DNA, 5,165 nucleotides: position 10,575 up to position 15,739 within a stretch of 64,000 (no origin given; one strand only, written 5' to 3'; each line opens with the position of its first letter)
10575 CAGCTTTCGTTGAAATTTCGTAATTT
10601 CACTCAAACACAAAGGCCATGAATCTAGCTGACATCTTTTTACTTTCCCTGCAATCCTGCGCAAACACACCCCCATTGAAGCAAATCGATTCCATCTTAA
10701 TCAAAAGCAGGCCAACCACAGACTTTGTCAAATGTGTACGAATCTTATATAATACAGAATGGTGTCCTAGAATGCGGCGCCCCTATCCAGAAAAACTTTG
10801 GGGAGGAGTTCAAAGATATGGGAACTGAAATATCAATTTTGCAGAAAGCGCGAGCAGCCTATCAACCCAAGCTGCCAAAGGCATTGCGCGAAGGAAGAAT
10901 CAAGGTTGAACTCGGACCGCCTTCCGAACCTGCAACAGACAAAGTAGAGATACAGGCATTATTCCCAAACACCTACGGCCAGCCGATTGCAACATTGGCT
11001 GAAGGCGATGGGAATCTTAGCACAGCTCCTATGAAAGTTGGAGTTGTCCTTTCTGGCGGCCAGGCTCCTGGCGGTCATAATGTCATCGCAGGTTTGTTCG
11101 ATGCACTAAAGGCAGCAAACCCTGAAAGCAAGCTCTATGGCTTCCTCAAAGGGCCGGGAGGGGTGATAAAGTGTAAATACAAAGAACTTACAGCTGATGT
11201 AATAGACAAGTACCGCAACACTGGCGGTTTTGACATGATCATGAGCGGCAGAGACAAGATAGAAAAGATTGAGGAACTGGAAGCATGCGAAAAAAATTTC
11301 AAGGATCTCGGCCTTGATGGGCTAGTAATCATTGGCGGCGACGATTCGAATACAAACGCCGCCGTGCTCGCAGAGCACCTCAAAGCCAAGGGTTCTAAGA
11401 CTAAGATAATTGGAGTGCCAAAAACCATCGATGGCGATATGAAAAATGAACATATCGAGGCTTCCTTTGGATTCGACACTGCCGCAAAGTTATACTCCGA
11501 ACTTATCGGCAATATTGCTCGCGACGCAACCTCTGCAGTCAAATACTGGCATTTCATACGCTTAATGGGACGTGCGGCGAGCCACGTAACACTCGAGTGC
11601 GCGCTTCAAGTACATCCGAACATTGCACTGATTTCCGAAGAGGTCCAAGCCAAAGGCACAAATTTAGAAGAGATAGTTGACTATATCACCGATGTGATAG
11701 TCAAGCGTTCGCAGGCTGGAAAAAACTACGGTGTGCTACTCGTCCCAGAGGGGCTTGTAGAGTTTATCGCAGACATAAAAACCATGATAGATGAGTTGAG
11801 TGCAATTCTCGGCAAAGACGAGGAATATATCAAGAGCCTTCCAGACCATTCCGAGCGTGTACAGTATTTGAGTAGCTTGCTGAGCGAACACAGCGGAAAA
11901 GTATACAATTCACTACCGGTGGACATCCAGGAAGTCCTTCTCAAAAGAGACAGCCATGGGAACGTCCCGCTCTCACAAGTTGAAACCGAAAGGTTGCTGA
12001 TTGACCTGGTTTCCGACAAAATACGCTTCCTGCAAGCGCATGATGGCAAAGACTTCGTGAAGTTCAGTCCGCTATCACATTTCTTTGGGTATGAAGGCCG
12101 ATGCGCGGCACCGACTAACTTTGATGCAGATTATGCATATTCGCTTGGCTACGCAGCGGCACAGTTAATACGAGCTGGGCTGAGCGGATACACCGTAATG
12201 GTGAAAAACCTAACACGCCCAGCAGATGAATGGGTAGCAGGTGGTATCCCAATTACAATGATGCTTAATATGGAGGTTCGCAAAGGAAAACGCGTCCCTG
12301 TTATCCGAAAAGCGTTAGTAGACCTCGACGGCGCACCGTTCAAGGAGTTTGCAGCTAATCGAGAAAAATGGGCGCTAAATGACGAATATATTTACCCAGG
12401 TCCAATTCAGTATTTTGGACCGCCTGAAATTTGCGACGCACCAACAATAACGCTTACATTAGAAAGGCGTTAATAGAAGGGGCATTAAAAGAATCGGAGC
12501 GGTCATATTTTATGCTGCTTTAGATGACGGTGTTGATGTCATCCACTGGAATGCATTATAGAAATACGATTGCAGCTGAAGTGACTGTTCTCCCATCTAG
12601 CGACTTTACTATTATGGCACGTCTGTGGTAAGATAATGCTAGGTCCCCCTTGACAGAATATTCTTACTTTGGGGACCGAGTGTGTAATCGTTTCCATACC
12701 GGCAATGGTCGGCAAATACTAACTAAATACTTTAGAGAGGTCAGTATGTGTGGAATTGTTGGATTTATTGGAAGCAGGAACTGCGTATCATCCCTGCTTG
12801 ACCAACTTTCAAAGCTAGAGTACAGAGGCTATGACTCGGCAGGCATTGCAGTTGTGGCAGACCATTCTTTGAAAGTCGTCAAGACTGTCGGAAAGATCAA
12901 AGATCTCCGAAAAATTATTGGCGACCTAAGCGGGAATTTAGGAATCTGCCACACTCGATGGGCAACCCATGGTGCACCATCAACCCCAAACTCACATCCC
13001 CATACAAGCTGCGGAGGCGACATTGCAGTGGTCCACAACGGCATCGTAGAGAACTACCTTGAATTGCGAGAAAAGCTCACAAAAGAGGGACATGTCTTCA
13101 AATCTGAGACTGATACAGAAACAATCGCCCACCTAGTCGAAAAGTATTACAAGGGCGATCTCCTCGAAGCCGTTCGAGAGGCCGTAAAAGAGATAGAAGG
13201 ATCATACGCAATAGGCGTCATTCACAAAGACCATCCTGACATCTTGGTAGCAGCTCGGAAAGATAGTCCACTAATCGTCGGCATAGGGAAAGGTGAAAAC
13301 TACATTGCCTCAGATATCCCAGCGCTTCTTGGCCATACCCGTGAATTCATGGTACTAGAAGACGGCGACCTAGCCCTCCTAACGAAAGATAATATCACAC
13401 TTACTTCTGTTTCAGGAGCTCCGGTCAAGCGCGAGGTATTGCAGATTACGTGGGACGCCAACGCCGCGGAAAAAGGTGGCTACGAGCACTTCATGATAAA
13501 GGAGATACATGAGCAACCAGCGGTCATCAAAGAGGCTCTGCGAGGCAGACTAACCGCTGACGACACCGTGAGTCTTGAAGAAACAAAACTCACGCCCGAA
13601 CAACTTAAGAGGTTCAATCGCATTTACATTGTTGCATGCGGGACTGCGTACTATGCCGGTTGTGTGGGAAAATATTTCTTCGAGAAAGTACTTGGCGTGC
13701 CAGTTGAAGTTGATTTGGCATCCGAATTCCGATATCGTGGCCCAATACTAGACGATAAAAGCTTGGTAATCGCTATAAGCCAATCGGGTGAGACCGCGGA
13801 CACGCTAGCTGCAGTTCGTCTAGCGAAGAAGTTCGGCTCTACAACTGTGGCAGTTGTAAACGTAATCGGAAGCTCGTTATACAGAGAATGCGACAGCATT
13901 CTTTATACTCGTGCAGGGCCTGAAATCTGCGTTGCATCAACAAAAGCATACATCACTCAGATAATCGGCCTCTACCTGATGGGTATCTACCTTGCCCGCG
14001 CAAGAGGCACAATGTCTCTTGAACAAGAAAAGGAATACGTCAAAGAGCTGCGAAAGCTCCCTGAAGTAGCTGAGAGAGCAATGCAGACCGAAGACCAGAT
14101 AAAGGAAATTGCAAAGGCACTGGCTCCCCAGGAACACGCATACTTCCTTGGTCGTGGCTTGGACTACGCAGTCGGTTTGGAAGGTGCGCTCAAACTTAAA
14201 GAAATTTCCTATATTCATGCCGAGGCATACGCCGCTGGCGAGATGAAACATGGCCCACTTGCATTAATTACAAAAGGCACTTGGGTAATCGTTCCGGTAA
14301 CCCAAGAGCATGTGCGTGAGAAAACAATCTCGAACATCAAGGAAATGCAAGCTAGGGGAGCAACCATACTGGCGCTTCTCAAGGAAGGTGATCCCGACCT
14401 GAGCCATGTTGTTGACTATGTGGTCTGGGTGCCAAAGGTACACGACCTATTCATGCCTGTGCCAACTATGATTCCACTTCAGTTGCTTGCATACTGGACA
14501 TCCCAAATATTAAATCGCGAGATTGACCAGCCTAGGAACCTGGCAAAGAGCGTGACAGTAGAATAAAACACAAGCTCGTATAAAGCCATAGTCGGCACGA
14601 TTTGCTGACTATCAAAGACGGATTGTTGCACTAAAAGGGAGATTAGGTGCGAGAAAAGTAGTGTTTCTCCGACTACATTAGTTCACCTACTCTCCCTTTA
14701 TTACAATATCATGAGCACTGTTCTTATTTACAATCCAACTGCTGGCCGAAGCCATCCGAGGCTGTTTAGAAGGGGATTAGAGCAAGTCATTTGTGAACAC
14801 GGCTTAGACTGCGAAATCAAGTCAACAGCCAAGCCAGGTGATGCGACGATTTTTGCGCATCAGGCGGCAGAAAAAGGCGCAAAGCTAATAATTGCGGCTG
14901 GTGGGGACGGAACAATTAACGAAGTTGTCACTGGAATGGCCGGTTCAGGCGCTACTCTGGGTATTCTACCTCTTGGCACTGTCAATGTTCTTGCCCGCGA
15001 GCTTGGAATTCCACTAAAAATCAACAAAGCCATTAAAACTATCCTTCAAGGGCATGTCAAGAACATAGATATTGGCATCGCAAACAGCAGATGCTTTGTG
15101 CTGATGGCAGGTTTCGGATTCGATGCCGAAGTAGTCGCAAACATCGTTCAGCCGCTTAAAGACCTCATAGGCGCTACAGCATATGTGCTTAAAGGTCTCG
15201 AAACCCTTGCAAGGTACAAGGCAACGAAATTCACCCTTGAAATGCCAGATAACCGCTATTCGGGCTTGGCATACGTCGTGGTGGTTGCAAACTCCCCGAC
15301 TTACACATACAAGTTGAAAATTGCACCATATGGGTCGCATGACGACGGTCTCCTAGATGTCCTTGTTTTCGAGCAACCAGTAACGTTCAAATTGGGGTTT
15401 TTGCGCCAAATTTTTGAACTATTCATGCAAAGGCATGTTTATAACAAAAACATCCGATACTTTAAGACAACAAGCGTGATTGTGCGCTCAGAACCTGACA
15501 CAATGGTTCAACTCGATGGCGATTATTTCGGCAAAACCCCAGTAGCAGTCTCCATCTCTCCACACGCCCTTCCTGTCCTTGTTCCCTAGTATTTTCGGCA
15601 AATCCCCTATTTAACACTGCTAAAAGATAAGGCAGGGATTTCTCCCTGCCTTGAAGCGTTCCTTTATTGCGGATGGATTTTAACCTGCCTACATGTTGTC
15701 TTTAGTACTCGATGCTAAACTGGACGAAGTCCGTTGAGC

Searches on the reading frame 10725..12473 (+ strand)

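Call 17: search_protein_families(library=pfam, proteins=[window:10725-12473:+], max_evalue=0.0001)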
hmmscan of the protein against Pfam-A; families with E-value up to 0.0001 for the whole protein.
window:10725-12473:+ (582 aa): 1 family
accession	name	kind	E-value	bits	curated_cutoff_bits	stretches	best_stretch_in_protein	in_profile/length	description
PF00365.25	PFK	-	2.1e-37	129.5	30.9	1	104-357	1-238/277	Phosphofructokinase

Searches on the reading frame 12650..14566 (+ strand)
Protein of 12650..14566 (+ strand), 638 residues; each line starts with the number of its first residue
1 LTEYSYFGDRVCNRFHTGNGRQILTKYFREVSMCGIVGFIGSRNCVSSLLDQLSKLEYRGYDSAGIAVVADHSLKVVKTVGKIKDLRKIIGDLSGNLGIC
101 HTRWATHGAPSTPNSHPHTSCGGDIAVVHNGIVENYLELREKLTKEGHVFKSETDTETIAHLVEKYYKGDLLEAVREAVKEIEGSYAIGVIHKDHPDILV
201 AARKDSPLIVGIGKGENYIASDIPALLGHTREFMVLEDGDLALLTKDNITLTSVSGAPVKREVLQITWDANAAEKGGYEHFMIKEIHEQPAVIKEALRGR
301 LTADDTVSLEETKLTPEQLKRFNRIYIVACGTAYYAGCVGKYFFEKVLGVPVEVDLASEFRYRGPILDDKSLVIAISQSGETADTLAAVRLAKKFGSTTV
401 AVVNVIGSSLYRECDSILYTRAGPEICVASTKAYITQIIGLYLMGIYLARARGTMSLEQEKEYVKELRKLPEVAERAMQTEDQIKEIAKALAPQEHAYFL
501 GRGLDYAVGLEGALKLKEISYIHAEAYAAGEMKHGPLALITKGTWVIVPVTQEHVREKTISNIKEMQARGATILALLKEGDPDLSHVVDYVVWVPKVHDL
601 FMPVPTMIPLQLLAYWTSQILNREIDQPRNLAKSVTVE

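Call 17: search_protein_families(library=pfam, proteins=[window:12650-14566:+], max_evalue=0.0001)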
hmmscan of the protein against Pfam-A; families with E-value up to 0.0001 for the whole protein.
window:12650-14566:+ (638 aa): 3 families
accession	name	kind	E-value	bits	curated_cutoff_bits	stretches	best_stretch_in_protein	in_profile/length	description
PF01380.27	SIS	-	1.1e-51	174.5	25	2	321-443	4-127/131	SIS domain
PF13522.11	GATase_6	-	4.7e-19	69.1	27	1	94-221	9-129/130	Glutamine amidotransferase domain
PF13537.11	GATase_7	-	6.2e-17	62.2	25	1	116-227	14-122/123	Glutamine amidotransferase domain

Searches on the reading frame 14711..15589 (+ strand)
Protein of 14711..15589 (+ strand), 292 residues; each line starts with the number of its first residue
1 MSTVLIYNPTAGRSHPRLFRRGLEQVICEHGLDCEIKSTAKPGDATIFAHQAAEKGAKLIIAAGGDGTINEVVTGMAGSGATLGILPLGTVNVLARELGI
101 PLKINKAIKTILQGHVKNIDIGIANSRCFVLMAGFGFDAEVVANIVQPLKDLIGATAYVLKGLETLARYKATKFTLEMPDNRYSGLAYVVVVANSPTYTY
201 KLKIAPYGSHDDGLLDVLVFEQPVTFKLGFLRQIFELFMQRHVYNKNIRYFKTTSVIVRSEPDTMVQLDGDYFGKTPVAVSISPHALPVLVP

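Call 17: search_protein_families(library=pfam, proteins=[window:14711-15589:+], max_evalue=0.0001)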
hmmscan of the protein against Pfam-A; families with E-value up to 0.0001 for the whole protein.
window:14711-15589:+ (292 aa): 2 families
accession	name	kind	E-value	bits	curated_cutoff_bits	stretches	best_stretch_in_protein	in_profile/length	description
PF00781.29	DAGK_cat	-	1.2e-32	112.6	23.6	1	4-122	3-123/125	Diacylglycerol kinase catalytic domain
PF19279.4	YegS_C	-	1.6e-25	90.2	27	1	135-290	5-157/158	YegS C-terminal NAD kinase beta sandwich-like domain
